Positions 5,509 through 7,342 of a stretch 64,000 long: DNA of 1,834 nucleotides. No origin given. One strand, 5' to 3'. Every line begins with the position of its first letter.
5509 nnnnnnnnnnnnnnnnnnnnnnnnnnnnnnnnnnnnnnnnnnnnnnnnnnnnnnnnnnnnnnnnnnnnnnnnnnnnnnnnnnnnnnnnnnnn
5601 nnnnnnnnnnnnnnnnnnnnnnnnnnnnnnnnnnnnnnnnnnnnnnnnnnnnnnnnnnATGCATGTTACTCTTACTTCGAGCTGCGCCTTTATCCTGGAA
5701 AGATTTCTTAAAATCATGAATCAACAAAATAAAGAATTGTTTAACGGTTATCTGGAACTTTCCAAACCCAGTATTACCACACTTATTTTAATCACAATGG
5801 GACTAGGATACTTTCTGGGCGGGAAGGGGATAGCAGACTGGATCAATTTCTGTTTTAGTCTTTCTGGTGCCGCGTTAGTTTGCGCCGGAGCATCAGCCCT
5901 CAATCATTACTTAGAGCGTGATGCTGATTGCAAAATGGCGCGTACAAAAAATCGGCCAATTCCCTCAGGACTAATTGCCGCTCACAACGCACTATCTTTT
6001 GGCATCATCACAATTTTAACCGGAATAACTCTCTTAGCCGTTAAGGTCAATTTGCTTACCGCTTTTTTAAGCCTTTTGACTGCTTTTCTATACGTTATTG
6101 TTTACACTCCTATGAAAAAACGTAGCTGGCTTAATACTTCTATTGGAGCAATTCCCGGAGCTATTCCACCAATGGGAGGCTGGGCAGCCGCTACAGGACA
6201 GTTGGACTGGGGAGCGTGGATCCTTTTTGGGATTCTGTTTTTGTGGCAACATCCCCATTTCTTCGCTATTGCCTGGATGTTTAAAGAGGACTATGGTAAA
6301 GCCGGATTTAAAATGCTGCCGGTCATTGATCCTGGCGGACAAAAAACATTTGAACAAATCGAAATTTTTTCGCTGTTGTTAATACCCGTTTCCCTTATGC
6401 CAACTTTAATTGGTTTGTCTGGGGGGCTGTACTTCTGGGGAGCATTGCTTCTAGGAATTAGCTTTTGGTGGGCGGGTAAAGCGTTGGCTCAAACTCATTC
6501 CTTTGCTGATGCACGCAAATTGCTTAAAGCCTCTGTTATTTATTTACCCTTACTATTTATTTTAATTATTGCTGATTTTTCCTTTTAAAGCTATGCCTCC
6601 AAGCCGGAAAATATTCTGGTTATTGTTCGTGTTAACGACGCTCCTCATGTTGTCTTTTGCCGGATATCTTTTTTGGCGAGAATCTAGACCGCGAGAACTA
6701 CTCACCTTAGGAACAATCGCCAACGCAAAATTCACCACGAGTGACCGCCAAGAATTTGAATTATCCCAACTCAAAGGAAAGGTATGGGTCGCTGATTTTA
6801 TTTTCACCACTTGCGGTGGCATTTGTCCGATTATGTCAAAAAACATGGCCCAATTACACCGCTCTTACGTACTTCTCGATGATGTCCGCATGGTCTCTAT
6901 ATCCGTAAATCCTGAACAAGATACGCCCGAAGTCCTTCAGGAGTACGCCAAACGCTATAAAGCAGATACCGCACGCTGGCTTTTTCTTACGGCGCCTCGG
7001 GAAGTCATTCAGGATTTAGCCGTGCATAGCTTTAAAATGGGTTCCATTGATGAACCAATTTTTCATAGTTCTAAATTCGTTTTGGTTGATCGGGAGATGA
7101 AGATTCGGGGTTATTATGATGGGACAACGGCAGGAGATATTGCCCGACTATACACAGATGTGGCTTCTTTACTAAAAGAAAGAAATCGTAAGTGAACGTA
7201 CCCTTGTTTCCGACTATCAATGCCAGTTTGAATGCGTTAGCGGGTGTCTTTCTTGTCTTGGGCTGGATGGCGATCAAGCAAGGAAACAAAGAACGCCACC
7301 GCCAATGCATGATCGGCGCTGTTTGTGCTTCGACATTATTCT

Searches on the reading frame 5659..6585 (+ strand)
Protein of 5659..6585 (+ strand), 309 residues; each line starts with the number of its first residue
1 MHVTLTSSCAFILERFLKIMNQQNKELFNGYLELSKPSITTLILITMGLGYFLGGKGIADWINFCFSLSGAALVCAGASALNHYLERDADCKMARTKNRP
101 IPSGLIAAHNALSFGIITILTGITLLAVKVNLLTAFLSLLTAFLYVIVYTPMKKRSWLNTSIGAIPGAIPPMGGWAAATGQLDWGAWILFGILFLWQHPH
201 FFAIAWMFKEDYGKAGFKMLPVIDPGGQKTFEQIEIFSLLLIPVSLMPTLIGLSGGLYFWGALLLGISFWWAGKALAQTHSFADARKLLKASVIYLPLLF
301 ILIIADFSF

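Call 53: search_protein_families(library=pfam, proteins=[window:5659-6585:+], max_evalue=0.001)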
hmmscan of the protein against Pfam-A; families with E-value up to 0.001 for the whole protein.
window:5659-6585:+ (309 aa): 1 family
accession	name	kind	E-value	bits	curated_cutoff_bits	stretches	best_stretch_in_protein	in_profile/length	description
PF01040.23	UbiA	-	2.3e-57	194.6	34.2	1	44-288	2-243/250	UbiA prenyltransferase family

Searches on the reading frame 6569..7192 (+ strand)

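Call 53: search_protein_families(library=pfam, proteins=[window:6569-7192:+], max_evalue=0.001)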
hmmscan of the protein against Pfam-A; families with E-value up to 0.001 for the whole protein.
window:6569-7192:+ (208 aa): 1 family
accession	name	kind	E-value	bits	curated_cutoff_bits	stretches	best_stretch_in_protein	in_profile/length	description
PF02630.20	SCO1-SenC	-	2.1e-18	67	22.8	1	55-178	6-133/134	SCO1/SenC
